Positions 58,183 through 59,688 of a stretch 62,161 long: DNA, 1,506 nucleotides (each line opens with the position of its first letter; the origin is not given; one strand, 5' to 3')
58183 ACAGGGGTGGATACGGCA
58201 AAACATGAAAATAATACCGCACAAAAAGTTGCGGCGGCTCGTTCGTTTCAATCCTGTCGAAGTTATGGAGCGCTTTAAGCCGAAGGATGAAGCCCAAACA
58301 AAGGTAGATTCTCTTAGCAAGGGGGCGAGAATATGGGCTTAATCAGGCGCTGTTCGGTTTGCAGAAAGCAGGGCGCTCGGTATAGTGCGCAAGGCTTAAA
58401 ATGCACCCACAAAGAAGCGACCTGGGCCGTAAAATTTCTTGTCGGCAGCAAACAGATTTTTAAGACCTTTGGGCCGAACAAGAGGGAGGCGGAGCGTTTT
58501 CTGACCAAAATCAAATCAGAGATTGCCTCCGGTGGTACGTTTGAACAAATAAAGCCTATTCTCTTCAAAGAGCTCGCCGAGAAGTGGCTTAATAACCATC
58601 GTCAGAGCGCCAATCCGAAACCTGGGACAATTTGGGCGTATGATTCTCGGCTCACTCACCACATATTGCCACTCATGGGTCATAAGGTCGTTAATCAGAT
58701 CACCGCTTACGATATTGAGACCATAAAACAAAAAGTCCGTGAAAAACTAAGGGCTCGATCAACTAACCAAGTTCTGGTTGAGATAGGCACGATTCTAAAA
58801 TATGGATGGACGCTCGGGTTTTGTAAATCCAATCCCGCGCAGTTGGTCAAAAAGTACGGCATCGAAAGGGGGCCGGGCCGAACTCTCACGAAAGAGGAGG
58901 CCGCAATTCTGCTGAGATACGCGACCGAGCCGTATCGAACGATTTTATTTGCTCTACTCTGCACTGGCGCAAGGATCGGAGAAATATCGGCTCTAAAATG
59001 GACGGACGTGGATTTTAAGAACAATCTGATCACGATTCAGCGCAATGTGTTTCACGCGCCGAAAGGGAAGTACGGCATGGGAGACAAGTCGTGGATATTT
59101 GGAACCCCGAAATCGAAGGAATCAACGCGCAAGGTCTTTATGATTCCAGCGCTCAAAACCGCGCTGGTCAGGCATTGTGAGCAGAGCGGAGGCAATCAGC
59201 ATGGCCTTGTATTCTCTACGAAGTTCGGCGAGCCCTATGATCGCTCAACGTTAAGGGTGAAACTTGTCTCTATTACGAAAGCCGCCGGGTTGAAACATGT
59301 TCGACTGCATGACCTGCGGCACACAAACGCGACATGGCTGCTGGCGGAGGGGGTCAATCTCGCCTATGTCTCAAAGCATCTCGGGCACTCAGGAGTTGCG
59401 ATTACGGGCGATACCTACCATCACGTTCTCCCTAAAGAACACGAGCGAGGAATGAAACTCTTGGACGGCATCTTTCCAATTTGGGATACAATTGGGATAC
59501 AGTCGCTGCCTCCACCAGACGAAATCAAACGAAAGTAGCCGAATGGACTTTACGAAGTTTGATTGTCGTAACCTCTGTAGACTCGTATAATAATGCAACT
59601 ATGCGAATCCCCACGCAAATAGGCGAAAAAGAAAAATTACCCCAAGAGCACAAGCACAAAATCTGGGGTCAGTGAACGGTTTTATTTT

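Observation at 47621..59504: About 11.9-kb low-GC integrative island whose putative att core lies inside the 3' end of its own integrase gene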

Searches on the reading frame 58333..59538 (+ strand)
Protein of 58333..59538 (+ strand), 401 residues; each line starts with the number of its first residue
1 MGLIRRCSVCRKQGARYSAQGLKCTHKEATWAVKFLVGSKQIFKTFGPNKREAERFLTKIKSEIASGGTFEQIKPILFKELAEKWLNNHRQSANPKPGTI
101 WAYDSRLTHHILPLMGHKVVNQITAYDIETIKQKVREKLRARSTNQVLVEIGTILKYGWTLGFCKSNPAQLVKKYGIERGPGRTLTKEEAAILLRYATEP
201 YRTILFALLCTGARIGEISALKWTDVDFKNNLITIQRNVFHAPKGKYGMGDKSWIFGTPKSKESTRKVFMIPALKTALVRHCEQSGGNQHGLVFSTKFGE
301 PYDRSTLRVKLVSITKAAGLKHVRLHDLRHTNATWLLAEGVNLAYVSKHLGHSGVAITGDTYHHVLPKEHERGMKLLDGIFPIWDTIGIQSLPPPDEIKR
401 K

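Call 8: search_protein_families(library=pfam, proteins=[window:58333-59538:+], max_evalue=0.01)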
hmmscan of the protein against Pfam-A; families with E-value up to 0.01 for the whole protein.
window:58333-59538:+ (401 aa): 3 families
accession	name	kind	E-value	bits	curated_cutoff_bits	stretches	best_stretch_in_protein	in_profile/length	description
PF00589.27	Phage_integrase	-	3.6e-24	85.9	27.1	1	184-367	2-170/172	Phage integrase family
PF22022.2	Phage_int_M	-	1.3e-10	41.8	27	1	78-173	1-94/96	Phage integrase central domain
PF14659.12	Phage_int_SAM_3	-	2.3e-06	28.2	22.6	1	78-131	2-53/58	Phage integrase, N-terminal SAM-like domain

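Call 24: find_related_loci(query=window:58333-59535:+, collection=genome_contigs, flank=10000)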
Query window:58333-59535:+ (401 aa) in genome_contigs; peptide patterns used: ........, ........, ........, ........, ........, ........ (x = any residue, [..] = any of these).
50 stretches matched a pattern; 12 encode a relative of the query (tblastn E <= 1e-3); 12 distinct loci.
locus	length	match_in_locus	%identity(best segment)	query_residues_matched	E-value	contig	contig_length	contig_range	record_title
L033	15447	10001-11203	75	1-401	0e+0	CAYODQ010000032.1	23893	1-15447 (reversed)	MAG TPA_asm: uncultured Planctomycetia bacterium isolate SRP150892_co2_25 genome assembly, contig: NODE_2831_length_2389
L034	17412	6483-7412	29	76-371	3e-24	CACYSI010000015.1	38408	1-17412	MAG: uncultured Ruminococcus sp. isolate RUG12222 genome assembly, contig: RUG12222_asm_15, whole genome shotgun sequenc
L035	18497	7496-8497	27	26-390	1e-29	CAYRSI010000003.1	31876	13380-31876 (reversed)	MAG TPA_asm: uncultured Candidatus Saccharibacteria bacterium isolate SRP068000_co3_30 genome assembly, contig: NODE_859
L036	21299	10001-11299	26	17-381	1e-18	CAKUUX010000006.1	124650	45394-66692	MAG: uncultured Candidatus Melainabacteria bacterium isolate REFINED_METABAT215_TOP10_CONTIGS_1500_ASSEMBLY_K77_MERGED__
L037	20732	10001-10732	26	85-358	9e-13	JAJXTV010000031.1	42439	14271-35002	MAG: Nitrospirae bacterium isolate BP4.bin66 NODE_787_length_42439_cov_1.882137, whole genome shotgun sequence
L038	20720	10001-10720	25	103-360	2e-10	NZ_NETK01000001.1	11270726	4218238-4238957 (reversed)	Nannocystis exedens strain DSM 71 utg0, whole genome shotgun sequence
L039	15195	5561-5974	30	191-350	3e-8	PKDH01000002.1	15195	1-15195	MAG: Legionella sp. isolate Gammapro2 c_000000001813, whole genome shotgun sequence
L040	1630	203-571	28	211-358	6e-8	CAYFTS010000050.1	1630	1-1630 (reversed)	MAG TPA_asm: uncultured Candidatus Bathyarchaeia archaeon isolate ERP108616_co1_179 genome assembly, contig: k119_189588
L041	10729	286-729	28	186-358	3e-7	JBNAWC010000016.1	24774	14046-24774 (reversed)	MAG: Candidatus Bathyarchaeales archaeon isolate Kamch4342-D-MF-054 bin100.fa-16, whole genome shotgun sequence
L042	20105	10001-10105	60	205-239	3e-6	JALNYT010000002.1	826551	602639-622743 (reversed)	MAG: Sulfuritalea sp. isolate SO_2017_GW1 bin 197 NODE_34_length_826551_cov_16.695253_OW334_2017, whole genome shotgun s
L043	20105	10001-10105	57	205-239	9e-6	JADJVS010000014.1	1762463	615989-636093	MAG: Sulfuritalea sp. isolate Hjor_18-Q3-R7-51_MAXAC.006 tig00119763-10-17618800, whole genome shotgun sequence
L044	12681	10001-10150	42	186-235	1e-4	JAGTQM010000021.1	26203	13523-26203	MAG: Candidatus Bathyarchaeota archaeon isolate QZM_A2_bin_24 QZM_A2_bin_24_scaffold_1030_curated, whole genome shotgun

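Call 34: find_homologous_proteins(query=window:58333-59535:+, max_evalue=1e-40)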
Query window:58333-59535:+ (401 aa): 22 proteins with E <= 1e-40 among 5358 candidates.
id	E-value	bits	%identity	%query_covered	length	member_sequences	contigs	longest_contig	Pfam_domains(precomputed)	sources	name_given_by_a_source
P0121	3.6e-274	927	100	100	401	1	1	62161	PF14659.13,PF22022.3,PF00589.28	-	-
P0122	1.6e-211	720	78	98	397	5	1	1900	PF14659.13,PF22022.3,PF00589.28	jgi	jgi:integrase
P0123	5.6e-209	712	77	98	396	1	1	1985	PF14659.13,PF22022.3,PF00589.28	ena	-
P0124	2.5e-205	700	75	100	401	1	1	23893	PF14659.13,PF22022.3,PF00589.28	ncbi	-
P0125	1.4e-201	687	75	100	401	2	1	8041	PF14659.13,PF22022.3,PF00589.28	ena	-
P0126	3.1e-194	663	70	100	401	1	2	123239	PF14659.13,PF22022.3,PF00589.28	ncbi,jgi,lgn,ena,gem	-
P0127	1.7e-189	648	70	100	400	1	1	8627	PF14659.13,PF22022.3,PF00589.28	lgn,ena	-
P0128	6.9e-188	642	71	96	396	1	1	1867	PF14659.13,PF22022.3,PF00589.28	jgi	jgi:integrase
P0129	3.1e-186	637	68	98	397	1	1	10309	PF14659.13,PF22022.3,PF00589.28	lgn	-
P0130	6.1e-182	623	69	99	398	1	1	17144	PF14659.13,PF22022.3,PF00589.28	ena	-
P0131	1.5e-180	618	65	100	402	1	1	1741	PF22022.3,PF00589.28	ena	-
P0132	1.3e-179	615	66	100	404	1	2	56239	PF22022.3,PF00589.28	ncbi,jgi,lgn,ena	-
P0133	1.5e-173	595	66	96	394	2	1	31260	PF14659.13,PF22022.3,PF00589.28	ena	-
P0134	8.2e-172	589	62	100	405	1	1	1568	PF22022.3,PF00589.28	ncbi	-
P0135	1.2e-162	559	61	100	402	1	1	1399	PF00589.28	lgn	-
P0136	3.4e-128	446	53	98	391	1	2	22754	PF14659.13,PF22022.3,PF00589.28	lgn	-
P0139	5.5e-126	439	52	95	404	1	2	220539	PF14659.13,PF22022.3,PF00589.28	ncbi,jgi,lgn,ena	-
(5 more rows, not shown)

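Call 35: find_encoding_contigs(protein=P0126, flank=10000, max_places=1)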
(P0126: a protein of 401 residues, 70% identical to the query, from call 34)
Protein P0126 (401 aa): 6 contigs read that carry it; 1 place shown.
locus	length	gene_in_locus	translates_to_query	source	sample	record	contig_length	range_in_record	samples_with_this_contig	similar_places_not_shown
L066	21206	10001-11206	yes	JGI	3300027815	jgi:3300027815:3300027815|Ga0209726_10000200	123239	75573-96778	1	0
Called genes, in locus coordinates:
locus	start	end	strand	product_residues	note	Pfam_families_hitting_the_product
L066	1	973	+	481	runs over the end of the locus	PF13589:HATPase_c_3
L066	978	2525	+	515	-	PF01555:N6_N4_Mtase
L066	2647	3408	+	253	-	-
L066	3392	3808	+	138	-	-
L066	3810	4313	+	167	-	PF01850:PIN (weak)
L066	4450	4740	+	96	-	-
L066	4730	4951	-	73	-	PF12844:HTH_19 (weak), PF13560:HTH_31 (weak), PF13413:HTH_25 (faint), PF13443:HTH_26 (weak), PF01381:HTH_3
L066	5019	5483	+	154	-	-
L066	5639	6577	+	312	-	-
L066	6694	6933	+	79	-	PF18903:DUF5659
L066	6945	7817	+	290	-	-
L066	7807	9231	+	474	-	PF05272:VapE-like_dom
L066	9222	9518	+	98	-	-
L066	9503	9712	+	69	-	-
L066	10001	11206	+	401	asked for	PF14659:Phage_int_SAM_3 (weak), PF22022:Phage_int_M (weak), PF00589:Phage_integrase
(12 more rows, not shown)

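Call 36: find_encoding_contigs(protein=P0132, flank=10000, max_places=1)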
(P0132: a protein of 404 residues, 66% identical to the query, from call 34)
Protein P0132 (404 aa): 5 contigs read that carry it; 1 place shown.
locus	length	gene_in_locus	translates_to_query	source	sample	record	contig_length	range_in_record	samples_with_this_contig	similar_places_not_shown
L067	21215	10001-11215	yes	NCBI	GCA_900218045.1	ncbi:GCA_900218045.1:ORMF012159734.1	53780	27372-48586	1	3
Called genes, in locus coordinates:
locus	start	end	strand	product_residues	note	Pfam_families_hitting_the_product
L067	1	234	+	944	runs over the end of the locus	-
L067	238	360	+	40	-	-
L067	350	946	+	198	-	-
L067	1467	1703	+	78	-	-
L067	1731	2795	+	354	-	-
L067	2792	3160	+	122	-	PF00072:Response_reg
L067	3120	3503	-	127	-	-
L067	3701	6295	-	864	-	PF12965:DUF3854 (weak)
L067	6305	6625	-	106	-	-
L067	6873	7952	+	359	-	-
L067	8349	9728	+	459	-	PF02689:Herpes_Helicase (faint), PF05970:PIF1, PF13245:AAA_19, PF13604:AAA_30, PF01443:Viral_helicase1 (faint)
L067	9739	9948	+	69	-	-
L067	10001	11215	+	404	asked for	PF22022:Phage_int_M (faint), PF00589:Phage_integrase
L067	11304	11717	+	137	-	PF00072:Response_reg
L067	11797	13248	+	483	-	PF07396:Porin_O_P (faint)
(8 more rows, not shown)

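Call 37: find_encoding_contigs(protein=P0139, flank=10000, max_places=1)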
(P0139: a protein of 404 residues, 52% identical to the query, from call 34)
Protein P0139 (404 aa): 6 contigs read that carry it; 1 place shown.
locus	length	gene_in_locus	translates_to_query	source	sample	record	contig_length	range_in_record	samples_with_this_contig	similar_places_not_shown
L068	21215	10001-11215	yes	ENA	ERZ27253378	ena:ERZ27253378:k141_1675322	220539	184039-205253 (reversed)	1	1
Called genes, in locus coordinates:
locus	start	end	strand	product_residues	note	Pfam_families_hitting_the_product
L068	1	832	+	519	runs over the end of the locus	-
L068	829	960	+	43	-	-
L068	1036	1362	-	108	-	-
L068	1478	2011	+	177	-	-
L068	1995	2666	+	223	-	PF02586:SRAP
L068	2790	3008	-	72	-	PF13560:HTH_31, PF13443:HTH_26 (weak), PF01381:HTH_3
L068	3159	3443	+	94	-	-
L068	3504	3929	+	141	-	PF11399:DUF3192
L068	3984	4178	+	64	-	-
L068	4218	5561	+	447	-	PF00226:DnaJ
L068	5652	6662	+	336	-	-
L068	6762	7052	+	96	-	-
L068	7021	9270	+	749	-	PF16793:RepB_primase (weak)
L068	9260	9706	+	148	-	PF13022:HTH_Tnp_1_2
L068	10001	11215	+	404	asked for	PF14659:Phage_int_SAM_3 (weak), PF22022:Phage_int_M (weak), PF00589:Phage_integrase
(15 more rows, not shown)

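Call 38: find_encoding_contigs(protein=P0130, flank=10000, max_places=1)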
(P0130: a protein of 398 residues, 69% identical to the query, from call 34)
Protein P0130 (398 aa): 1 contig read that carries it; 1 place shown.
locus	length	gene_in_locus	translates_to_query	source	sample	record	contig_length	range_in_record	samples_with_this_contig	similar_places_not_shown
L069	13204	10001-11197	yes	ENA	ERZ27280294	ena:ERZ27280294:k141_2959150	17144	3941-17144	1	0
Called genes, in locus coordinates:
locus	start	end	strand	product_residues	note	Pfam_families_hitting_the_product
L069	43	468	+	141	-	-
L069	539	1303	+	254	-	-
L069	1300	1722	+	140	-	-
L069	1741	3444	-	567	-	PF00239:Resolvase, PF07508:Recombinase, PF13408:Zn_ribbon_recom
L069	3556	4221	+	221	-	-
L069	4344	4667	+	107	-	-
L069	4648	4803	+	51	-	-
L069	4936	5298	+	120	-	-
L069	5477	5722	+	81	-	-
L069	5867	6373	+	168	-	-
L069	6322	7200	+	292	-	PF02195:ParB_N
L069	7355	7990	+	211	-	-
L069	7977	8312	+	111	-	-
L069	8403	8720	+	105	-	-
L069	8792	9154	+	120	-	-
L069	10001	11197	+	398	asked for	PF14659:Phage_int_SAM_3 (weak), PF22022:Phage_int_M (weak), PF00589:Phage_integrase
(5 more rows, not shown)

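Call 42: search_protein_families(library=ncbifam, proteins=[window:58333-59538:+], max_evalue=0.001)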
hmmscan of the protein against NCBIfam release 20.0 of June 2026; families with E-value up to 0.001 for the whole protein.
window:58333-59538:+ (401 aa): 9 families
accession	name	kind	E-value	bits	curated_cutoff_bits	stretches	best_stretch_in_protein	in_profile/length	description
NF040815.2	recomb_XerA_Arch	equivalog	3e-22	79.4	220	2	262-366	152-255/263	site-specific tyrosine recombinase/integron integrase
TIGR02225.1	recomb_XerD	equivalog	9.8e-20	71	329.6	1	85-367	3-276/290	site-specific tyrosine recombinase XerD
TIGR02224.1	recomb_XerC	equivalog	1.4e-19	70.6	335.15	2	264-365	170-277/295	tyrosine recombinase XerC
NF001399.0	PRK00283.1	subfamily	1.4e-16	60.6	279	1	99-367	26-285/300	tyrosine recombinase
TIGR02249.1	integrase_gron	subfamily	7.6e-14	51.8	265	2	314-369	250-304/315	integron integrase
NF003462.0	PRK05084.1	equivalog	1.8e-08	33.5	267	1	322-374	302-353/360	tyrosine recombinase XerS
NF002331.0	PRK01287.1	subfamily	5e-07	29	371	0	290-363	236-310/365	site-specific tyrosine recombinase XerC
NF011946.0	PRK15417.1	equivalog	6.5e-06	25.5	435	0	302-367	253-317/337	integron integrase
NF007370.0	PRK09870.1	subfamily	0.00031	20.4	221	0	185-355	13-170/200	tyrosine-type DNA invertase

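Call 51: search_solved_structures(query=A3, max_evalue=0.001)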
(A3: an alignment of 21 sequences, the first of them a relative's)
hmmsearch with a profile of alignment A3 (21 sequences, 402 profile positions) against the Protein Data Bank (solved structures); distinct sequences matched with E-value up to 0.001: 23.
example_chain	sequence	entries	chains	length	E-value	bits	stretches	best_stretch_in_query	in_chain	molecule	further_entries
3nkh_A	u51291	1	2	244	3.8e-23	84.7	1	210-379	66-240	Integrase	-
5hxy_A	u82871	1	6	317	1.2e-21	79.8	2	265-366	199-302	Tyrosine recombinase XerA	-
6emy_A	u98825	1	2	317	4.4e-21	77.9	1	88-377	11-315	Int protein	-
6en0_A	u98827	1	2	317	6.3e-21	77.4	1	88-377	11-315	Int protein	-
6emz_A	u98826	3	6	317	3.7e-20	74.8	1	88-377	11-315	Int protein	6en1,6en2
1a0p_A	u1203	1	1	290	1.5e-14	56.4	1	289-368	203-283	SITE-SPECIFIC RECOMBINASE XERD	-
4a8e_A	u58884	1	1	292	2.8e-13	52.2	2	306-373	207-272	PROBABLE TYROSINE RECOMBINASE XERC-LIKE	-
2a3v_A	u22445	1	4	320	1.2e-12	50.1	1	302-369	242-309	site-specific recombinase IntI4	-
5dcf_A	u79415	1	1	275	1.6e-11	46.4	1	289-369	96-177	Tyrosine recombinase XerD,DNA translocase FtsK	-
5c6k_A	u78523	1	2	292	1.9e-11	46.2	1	121-226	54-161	Integrase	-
5jjv_A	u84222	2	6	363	1.1e-09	40.4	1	285-373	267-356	Tyrosine recombinase XerH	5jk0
9i5v_14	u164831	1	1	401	1.3e-08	36.9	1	284-369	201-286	Ribosome-associated translation inhibitor RaiA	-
5dor_A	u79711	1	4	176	1.5e-07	33.4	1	325-372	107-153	Integrase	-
2kkp_A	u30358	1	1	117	1.5e-07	33.4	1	76-173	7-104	Phage integrase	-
2kiw_A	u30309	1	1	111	3.1e-06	29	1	77-176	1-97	Int protein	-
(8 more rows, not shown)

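Call 52: search_protein_families(library=phrogs, proteins=[window:58333-59538:+], max_evalue=0.001)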
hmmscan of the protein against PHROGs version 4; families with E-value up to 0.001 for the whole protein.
window:58333-59538:+ (401 aa): 8 families
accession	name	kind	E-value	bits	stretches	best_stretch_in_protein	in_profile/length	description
phrog_1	-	integration and excision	4.3e-68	232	1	27-386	120-456/611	integrase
phrog_216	-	integration and excision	4.2e-36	125.6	1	142-378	13-237/301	integrase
phrog_7685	-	integration and excision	5.6e-15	56.6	1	236-381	101-239/240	integrase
phrog_4710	-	unknown function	2.2e-05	25.1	1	107-238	54-192/211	-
phrog_35951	-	unknown function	3.5e-05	25.2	1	315-351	13-49/97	-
phrog_7244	-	integration and excision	7e-05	23.2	1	112-226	107-223/263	integrase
phrog_25190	-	integration and excision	0.00026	22.3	1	298-370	22-94/109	integrase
phrog_23783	-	integration and excision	0.00081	20.4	0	73-169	57-149/162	integrase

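Call 55: predict_structure(alignment_id=A3)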
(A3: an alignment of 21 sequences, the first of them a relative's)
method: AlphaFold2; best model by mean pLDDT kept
length: 401 residues; sequences in the alignment: 21
mean_pLDDT: 79.2   pTM: 0.63
mean pLDDT of the five models: 79.2, 78.1, 76.3, 73.9, 73.7
residues with pLDDT >= 90: 107; 70-90: 211; 50-70: 51; < 50: 32
segments of 3 or more residues with pLDDT < 50: 365-376, 384-401
pLDDT, mean of each block of 10 residues (from residue 1): 80 64 72 79 82 85 71 83 93 81 90 93 88 85 84 91 79 65 80 93 94 90 90 87 77 73 73 89 84 90 91 94 88 81 80 69 47 48 45 43 32
secondary structure, 60 per line:
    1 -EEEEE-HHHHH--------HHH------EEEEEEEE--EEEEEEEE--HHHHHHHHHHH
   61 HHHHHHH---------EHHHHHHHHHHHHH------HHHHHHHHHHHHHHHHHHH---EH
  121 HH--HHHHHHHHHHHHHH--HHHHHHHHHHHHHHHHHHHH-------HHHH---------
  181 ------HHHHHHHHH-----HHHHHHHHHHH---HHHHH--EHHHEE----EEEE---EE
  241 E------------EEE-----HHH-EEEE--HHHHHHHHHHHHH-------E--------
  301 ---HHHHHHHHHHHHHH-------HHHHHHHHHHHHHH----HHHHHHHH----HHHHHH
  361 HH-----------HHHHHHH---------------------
elements in order: E2-6 H8-12 E30-37 E40-47 H50-67 H78-90 H97-115 H125-138 H141-160 H168-171 H187-195 H201-211 H215-219 E232-235 E239-241 E254-256 E266-269 H272-284 H304-317 H325-338 H343-350 H355-362 H374-380

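Call 61: fold_search(model_id=the predicted structure, library=pdb)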
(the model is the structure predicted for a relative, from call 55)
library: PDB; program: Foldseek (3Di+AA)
matches with E <= 10: 192; with E <= 0.001: 70
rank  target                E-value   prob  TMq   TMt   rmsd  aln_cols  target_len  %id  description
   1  6emz_A                2.2e-13  1.00  0.62  0.77   4.9       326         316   17  Structure of the Tn1549 transposon Integrase (aa 82-397, R225K) in complex with circular intermediate DNA (CI5-DNA) (released 2018-04-04)
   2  6en2_A                4.8e-13  1.00  0.60  0.75   5.7       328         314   17  Structure of the Tn1549 transposon Integrase (aa 82-397, R225K) in complex with a circular intermediate DNA (CI6b-DNA) (released 2018-04-04)
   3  1z1b_B                1.1e-12  1.00  0.53  0.60  10.0       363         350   15  Crystal structure of a lambda integrase dimer bound to a COC' core site (released 2005-06-28)
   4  6emy_A                1.3e-12  1.00  0.60  0.75   4.2       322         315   18  Structure of the Tn1549 transposon Integrase (aa 82-397, Y379F) in complex with transposon right end DNA (released 2018-04-04)
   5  6en0_B                1.7e-12  1.00  0.59  0.74   5.9       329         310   18  Structure of the Tn1549 transposon Integrase (aa 82-397) in complex with circular intermediate DNA (CI5-DNA) (released 2018-04-04)
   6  6emy_B                1.9e-12  1.00  0.58  0.72   5.7       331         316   18  Structure of the Tn1549 transposon Integrase (aa 82-397, Y379F) in complex with transposon right end DNA (released 2018-04-04)
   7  1z1b_A                2.6e-12  1.00  0.54  0.61  11.0       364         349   16  Crystal structure of a lambda integrase dimer bound to a COC' core site (released 2005-06-28)
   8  5j0n_F                4.1e-12  1.00  0.53  0.58  13.0       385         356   16  Lambda excision HJ intermediate (released 2017-02-08)
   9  5hxy_A                7.9e-12  1.00  0.37  0.51  16.0       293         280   24  Crystal structure of XerA recombinase (released 2017-02-01)
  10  5hxy_D                1.1e-11  1.00  0.37  0.52  15.9       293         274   24  Crystal structure of XerA recombinase (released 2017-02-01)
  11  5hxy_C                1.3e-11  1.00  0.37  0.52  15.3       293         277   23  Crystal structure of XerA recombinase (released 2017-02-01)
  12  1z1g_B                1.8e-11  1.00  0.51  0.60  10.1       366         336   16  Crystal structure of a lambda integrase tetramer bound to a Holliday junction (released 2005-06-28)
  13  6en0_A                1.9e-11  1.00  0.58  0.75   5.3       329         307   17  Structure of the Tn1549 transposon Integrase (aa 82-397) in complex with circular intermediate DNA (CI5-DNA) (released 2018-04-04)
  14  1z1g_A                3.1e-11  1.00  0.51  0.58  10.8       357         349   16  Crystal structure of a lambda integrase tetramer bound to a Holliday junction (released 2005-06-28)
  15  5j0n_G                3.1e-11  1.00  0.49  0.56  11.6       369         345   17  Lambda excision HJ intermediate (released 2017-02-08)
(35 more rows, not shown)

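Call 68: find_encoding_contigs(protein=P0136, flank=10000, max_places=1)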
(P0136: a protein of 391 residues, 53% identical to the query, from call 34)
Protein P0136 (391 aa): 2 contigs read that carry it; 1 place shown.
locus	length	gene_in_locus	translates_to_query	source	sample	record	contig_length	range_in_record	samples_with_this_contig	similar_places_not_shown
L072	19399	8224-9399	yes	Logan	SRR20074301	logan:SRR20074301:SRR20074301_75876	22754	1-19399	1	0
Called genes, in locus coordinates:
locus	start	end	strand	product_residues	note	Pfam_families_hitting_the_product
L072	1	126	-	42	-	?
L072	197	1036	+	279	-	PF01520:Amidase_3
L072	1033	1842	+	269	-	PF01177:Asp_Glu_race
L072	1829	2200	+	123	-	PF01242:PTPS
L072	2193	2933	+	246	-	PF13353:Fer4_12, PF04055:Radical_SAM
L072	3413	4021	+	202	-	-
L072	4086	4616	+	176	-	PF13274:SocA_Panacea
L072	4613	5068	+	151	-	-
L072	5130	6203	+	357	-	-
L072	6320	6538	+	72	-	-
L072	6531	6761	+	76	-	-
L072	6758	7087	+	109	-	-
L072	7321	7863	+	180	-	-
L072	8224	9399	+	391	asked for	PF14659:Phage_int_SAM_3 (weak), PF22022:Phage_int_M, PF00589:Phage_integrase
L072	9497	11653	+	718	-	PF14311:DUF4379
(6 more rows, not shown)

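Call 69: find_encoding_contigs(protein=P0129, flank=10000, max_places=1)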
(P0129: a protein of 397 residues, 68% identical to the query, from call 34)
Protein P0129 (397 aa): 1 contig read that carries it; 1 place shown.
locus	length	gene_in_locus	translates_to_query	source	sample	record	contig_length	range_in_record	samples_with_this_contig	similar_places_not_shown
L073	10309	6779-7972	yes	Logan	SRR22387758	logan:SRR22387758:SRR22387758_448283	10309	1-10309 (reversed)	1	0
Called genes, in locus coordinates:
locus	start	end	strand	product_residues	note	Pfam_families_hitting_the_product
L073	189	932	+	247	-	-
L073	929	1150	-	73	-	PF12844:HTH_19, PF13560:HTH_31, PF13413:HTH_25 (faint), PF01381:HTH_3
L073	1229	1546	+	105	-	-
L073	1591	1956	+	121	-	-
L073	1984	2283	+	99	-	-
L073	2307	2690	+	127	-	-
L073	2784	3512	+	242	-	-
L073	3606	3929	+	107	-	-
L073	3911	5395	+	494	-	-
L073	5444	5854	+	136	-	-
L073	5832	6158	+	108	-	-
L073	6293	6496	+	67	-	-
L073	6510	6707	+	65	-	-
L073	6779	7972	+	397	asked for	PF14659:Phage_int_SAM_3, PF22022:Phage_int_M, PF00589:Phage_integrase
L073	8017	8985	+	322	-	-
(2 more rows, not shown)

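Call 70: find_encoding_contigs(protein=P0127, flank=10000, max_places=1)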
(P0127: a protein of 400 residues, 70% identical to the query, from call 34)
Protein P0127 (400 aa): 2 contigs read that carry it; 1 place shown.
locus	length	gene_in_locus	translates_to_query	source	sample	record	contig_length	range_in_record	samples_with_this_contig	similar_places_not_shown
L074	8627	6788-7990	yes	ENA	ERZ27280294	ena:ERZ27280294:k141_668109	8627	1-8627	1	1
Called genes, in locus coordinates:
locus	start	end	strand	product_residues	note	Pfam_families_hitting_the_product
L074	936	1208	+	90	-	-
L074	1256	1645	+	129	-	-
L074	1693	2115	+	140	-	-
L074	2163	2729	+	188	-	-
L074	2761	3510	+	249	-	-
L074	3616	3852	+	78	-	PF18903:DUF5659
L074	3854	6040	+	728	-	PF16793:RepB_primase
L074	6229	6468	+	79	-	-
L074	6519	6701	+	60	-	PF12728:HTH_17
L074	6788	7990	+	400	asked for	PF14659:Phage_int_SAM_3, PF22022:Phage_int_M, PF00589:Phage_integrase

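Call 71: find_encoding_contigs(protein=P0125, flank=10000, max_places=1)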
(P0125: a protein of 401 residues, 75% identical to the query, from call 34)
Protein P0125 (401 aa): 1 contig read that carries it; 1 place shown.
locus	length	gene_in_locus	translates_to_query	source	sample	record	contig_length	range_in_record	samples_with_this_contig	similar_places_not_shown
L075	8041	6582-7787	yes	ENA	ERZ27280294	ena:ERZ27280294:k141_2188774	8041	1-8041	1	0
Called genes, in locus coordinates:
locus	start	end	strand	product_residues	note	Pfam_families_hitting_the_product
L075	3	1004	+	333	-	?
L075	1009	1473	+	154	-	-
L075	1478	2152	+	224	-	PF02586:SRAP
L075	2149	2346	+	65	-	-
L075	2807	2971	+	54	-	-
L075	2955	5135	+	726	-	PF16793:RepB_primase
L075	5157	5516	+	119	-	-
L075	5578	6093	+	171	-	-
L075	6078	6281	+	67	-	-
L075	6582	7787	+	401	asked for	PF14659:Phage_int_SAM_3, PF22022:Phage_int_M (weak), PF00589:Phage_integrase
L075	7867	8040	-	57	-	?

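Call 76: find_related_loci(query=A3, collection=viral_contigs, flank=3000)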
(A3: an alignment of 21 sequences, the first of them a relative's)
Query A3 (401 aa) in viral_contigs; peptide patterns used: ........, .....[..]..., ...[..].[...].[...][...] (x = any residue, [..] = any of these).
75 stretches matched a pattern; 15 encode a relative of the query (tblastn E <= 1e-3); 15 distinct loci.
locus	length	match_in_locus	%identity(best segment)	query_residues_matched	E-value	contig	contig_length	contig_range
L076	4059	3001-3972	29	31-367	1e-39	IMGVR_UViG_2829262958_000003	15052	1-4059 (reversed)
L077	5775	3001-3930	31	110-382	4e-31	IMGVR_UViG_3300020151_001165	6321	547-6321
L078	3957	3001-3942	24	54-381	1e-22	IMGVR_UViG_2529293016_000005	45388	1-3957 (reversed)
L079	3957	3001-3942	24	54-381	2e-22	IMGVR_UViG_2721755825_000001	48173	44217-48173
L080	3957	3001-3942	24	54-381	4e-22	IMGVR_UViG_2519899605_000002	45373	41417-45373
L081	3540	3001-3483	31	201-367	2e-19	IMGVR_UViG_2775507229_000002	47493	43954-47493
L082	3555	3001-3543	26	186-380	5e-13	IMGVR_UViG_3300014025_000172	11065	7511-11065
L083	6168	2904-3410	28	186-368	6e-13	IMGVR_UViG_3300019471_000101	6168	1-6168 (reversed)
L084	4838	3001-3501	26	199-380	1e-12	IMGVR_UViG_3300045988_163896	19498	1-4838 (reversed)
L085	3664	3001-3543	26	186-380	1e-12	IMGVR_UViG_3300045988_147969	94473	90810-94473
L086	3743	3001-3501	27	199-380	3e-12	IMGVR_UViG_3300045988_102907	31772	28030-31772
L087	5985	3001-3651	27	161-372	2e-10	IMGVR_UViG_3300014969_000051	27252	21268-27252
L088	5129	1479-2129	27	161-372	2e-10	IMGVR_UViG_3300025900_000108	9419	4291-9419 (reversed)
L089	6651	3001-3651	27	161-372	2e-10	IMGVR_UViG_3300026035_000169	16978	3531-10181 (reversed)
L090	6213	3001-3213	35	323-401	8e-8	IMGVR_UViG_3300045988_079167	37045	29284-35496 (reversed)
